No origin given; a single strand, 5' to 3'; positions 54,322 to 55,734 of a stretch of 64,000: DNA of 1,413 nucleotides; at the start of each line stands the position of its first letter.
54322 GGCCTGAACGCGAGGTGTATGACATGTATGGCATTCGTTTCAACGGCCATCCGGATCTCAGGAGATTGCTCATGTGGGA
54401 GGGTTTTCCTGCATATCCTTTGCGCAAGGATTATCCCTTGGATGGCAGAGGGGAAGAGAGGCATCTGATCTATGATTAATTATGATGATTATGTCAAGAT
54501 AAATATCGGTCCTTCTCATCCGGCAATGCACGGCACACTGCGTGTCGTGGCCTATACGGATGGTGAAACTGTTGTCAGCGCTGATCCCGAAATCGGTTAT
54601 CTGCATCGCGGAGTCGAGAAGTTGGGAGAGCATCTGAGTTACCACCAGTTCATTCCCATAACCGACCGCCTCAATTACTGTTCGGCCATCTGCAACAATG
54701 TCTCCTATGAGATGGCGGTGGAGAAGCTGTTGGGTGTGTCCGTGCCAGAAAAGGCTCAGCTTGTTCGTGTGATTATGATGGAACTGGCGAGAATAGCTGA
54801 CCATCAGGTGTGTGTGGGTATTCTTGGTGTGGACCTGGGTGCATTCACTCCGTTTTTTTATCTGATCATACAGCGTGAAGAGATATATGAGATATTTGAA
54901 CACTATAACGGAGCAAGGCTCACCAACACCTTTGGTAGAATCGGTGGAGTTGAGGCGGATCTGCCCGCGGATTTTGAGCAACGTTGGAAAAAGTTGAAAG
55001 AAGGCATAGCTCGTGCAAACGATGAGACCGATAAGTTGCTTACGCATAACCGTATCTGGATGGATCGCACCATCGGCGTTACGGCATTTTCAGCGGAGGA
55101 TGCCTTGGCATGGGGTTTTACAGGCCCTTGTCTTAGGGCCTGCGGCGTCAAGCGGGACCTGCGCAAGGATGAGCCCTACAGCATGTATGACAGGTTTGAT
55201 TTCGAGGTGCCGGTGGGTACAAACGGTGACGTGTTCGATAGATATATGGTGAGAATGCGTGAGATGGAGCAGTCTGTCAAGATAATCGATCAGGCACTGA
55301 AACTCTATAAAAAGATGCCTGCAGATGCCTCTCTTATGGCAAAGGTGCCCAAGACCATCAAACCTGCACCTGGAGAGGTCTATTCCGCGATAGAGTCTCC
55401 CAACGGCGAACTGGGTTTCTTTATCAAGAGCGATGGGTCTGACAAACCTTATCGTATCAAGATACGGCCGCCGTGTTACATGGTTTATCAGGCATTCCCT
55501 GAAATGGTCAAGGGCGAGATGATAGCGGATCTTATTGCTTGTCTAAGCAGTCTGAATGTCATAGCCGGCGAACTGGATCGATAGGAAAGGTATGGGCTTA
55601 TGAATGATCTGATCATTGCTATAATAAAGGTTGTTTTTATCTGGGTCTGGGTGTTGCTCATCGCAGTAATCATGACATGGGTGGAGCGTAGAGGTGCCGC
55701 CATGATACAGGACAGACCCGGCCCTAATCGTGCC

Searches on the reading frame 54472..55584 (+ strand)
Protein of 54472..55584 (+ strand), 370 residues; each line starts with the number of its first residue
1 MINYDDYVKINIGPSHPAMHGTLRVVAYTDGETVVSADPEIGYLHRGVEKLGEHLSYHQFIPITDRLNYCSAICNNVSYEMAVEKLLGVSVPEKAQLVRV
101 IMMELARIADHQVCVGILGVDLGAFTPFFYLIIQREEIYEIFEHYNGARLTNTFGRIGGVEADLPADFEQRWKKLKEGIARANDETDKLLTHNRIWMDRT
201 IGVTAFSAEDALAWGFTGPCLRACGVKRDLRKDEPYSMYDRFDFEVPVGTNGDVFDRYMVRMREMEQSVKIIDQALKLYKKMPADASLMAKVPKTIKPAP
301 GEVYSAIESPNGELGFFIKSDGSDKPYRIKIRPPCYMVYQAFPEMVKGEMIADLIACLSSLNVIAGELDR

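Call 49: search_protein_families(library=pfam, proteins=[window:54472-55584:+], max_evalue=0.00001)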
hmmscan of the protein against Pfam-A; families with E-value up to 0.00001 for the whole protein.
window:54472-55584:+ (370 aa): 1 family
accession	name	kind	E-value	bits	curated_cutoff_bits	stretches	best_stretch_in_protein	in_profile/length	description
PF00346.24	Complex1_49kDa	-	5.5e-94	314.7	24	1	121-370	1-271/271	Respiratory-chain NADH dehydrogenase, 49 Kd subunit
